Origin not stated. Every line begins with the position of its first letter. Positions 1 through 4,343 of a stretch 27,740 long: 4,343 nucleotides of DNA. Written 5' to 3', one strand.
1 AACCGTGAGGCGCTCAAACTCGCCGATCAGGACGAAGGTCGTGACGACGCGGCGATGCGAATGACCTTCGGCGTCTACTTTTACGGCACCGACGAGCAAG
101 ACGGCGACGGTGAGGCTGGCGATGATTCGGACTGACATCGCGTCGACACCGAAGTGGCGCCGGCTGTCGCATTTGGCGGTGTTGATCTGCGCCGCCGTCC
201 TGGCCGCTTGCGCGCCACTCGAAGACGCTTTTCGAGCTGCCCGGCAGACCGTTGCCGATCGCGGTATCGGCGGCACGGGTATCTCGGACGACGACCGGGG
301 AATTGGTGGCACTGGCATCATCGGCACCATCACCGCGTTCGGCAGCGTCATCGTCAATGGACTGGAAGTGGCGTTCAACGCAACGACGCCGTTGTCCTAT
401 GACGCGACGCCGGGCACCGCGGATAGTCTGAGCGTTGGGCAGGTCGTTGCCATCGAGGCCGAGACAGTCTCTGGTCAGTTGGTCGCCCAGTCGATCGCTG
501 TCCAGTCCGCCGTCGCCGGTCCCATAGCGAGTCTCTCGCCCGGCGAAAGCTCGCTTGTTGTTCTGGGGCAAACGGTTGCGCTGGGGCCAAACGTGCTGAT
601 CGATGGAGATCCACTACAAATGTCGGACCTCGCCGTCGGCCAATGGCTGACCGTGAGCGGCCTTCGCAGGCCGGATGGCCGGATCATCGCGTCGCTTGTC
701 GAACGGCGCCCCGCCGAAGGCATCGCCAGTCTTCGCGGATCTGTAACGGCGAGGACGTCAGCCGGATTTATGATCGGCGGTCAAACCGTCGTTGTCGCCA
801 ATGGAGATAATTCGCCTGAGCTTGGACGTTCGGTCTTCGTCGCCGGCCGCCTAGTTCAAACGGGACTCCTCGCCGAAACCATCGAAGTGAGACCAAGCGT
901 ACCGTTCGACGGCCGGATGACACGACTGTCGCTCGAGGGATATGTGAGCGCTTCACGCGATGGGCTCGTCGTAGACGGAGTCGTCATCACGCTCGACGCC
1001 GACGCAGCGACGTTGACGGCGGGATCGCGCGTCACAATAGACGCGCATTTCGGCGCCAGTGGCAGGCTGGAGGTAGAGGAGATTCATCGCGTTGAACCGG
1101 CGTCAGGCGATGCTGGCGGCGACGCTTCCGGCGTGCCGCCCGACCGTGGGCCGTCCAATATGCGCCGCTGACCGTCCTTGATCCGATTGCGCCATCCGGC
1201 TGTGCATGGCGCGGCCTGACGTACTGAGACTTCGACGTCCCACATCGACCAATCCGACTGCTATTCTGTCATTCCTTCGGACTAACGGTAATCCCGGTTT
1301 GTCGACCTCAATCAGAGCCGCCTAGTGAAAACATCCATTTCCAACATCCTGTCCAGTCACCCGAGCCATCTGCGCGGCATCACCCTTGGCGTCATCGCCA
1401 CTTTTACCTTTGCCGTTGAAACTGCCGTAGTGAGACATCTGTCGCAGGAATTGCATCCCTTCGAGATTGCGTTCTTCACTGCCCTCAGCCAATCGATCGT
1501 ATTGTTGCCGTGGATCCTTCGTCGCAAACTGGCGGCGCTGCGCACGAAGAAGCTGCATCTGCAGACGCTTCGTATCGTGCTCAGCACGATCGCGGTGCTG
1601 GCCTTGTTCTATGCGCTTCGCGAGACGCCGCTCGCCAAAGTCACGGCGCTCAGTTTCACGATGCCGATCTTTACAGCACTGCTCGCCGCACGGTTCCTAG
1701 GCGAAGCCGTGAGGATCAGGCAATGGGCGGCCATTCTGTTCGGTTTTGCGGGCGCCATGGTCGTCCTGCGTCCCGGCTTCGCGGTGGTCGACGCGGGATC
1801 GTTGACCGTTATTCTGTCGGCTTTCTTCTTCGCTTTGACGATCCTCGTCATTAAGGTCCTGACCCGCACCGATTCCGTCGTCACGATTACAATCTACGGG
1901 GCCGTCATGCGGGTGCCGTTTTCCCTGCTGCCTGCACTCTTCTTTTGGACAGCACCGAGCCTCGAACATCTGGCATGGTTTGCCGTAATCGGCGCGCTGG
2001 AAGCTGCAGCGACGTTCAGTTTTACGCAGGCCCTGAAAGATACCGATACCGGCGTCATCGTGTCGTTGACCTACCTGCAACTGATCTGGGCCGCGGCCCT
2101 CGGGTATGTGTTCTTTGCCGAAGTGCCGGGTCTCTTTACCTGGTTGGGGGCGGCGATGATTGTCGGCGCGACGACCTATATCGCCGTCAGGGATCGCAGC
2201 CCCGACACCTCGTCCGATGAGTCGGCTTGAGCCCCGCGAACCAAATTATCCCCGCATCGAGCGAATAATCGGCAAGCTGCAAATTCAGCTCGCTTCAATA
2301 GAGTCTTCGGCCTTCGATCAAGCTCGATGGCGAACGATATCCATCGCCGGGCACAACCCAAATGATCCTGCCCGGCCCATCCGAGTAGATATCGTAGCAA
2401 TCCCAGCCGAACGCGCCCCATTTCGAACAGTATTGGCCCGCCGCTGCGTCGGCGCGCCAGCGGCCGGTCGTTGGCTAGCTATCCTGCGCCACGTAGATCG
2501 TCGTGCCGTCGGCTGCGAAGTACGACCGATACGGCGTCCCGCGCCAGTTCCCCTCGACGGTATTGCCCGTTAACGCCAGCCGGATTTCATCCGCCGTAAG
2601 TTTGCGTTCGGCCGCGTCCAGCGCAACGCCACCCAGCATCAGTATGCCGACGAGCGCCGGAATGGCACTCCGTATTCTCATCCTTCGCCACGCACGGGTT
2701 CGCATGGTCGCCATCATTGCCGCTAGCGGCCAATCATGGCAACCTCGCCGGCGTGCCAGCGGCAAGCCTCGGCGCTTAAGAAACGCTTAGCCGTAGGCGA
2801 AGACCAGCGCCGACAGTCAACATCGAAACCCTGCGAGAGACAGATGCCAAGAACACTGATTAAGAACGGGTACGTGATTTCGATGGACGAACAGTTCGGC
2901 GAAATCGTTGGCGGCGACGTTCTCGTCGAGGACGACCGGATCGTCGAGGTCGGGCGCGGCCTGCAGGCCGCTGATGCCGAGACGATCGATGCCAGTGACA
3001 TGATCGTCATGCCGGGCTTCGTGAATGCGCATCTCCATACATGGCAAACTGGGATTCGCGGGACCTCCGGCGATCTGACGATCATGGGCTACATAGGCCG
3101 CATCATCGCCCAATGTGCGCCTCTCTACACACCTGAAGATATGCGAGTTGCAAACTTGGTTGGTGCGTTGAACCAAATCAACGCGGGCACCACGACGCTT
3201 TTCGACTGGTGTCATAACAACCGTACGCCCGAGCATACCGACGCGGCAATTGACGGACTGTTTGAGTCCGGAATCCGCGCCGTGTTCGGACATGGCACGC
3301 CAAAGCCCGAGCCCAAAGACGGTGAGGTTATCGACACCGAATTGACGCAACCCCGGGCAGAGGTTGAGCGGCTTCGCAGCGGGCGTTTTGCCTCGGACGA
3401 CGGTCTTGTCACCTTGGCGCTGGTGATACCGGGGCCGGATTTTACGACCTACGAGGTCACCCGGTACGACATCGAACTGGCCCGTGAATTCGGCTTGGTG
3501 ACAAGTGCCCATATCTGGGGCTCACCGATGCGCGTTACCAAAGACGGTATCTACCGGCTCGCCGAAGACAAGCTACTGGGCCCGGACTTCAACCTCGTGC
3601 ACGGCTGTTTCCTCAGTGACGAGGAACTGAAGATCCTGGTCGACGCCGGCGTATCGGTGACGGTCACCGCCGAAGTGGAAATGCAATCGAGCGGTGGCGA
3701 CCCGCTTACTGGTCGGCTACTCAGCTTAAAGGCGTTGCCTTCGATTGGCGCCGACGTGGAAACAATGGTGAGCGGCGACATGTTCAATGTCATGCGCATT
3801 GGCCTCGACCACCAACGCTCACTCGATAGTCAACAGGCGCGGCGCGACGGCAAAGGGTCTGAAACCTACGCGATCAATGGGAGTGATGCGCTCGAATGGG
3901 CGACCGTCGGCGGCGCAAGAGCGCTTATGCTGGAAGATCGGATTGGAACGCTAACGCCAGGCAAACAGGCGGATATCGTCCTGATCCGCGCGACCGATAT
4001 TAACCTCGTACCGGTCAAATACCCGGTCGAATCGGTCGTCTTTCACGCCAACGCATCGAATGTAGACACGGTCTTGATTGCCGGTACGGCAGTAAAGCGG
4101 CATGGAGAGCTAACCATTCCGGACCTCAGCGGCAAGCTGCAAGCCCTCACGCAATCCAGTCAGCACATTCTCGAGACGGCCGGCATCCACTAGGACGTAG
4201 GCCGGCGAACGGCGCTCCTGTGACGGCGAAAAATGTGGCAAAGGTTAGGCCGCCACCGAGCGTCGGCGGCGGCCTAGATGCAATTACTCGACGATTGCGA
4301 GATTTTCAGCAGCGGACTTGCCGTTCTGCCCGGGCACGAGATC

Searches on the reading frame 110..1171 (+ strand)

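Call 10: search_protein_families(library=pfam, proteins=[window:110-1171:+], max_evalue=0.001)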
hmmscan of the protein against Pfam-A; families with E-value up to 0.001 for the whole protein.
window:110-1171:+ (353 aa): 1 family
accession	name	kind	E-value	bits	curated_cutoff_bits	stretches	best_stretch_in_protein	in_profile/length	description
PF18914.6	DUF5666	-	5.2e-23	81.5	27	2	137-198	2-60/60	Domain of unknown function (DUF5666)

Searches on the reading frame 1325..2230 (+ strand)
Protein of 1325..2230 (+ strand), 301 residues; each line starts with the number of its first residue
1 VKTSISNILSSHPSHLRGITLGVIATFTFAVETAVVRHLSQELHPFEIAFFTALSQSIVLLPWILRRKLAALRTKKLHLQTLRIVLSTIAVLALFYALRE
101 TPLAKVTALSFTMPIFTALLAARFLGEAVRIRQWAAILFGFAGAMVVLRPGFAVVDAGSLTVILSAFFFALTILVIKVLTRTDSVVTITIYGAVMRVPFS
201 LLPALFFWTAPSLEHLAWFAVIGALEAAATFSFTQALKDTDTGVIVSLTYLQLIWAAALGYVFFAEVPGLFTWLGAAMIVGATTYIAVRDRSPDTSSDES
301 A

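Call 10: search_protein_families(library=pfam, proteins=[window:1325-2230:+], max_evalue=0.001)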
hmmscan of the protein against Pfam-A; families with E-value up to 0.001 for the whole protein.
window:1325-2230:+ (301 aa): 1 family
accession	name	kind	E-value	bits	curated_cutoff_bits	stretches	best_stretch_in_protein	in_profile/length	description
PF00892.27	EamA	-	4e-36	124.7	28.2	2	17-148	2-134/135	EamA-like transporter family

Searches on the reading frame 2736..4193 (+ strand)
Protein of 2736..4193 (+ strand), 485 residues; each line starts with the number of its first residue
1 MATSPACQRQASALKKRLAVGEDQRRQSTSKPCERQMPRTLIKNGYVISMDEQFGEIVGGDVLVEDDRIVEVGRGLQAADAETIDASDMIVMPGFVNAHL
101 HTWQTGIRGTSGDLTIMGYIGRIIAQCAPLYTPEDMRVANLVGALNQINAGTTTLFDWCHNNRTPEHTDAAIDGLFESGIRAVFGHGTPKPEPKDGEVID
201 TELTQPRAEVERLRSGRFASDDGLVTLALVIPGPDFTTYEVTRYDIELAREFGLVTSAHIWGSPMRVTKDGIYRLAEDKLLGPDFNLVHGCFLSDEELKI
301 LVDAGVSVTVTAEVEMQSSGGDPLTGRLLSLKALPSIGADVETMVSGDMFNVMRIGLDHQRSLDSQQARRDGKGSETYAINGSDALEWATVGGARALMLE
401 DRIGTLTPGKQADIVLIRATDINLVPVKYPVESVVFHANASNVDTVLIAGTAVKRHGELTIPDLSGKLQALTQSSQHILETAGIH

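Call 10: search_protein_families(library=pfam, proteins=[window:2736-4193:+], max_evalue=0.001)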
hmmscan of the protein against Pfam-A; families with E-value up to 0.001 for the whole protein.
window:2736-4193:+ (485 aa): 2 families
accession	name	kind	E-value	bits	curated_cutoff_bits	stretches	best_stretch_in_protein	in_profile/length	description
PF01979.26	Amidohydro_1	-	6.7e-28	98.4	25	1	90-453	1-345/345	Amidohydrolase family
PF07969.17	Amidohydro_3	-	4.1e-12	46.8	29.7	2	384-424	411-448/472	Amidohydrolase family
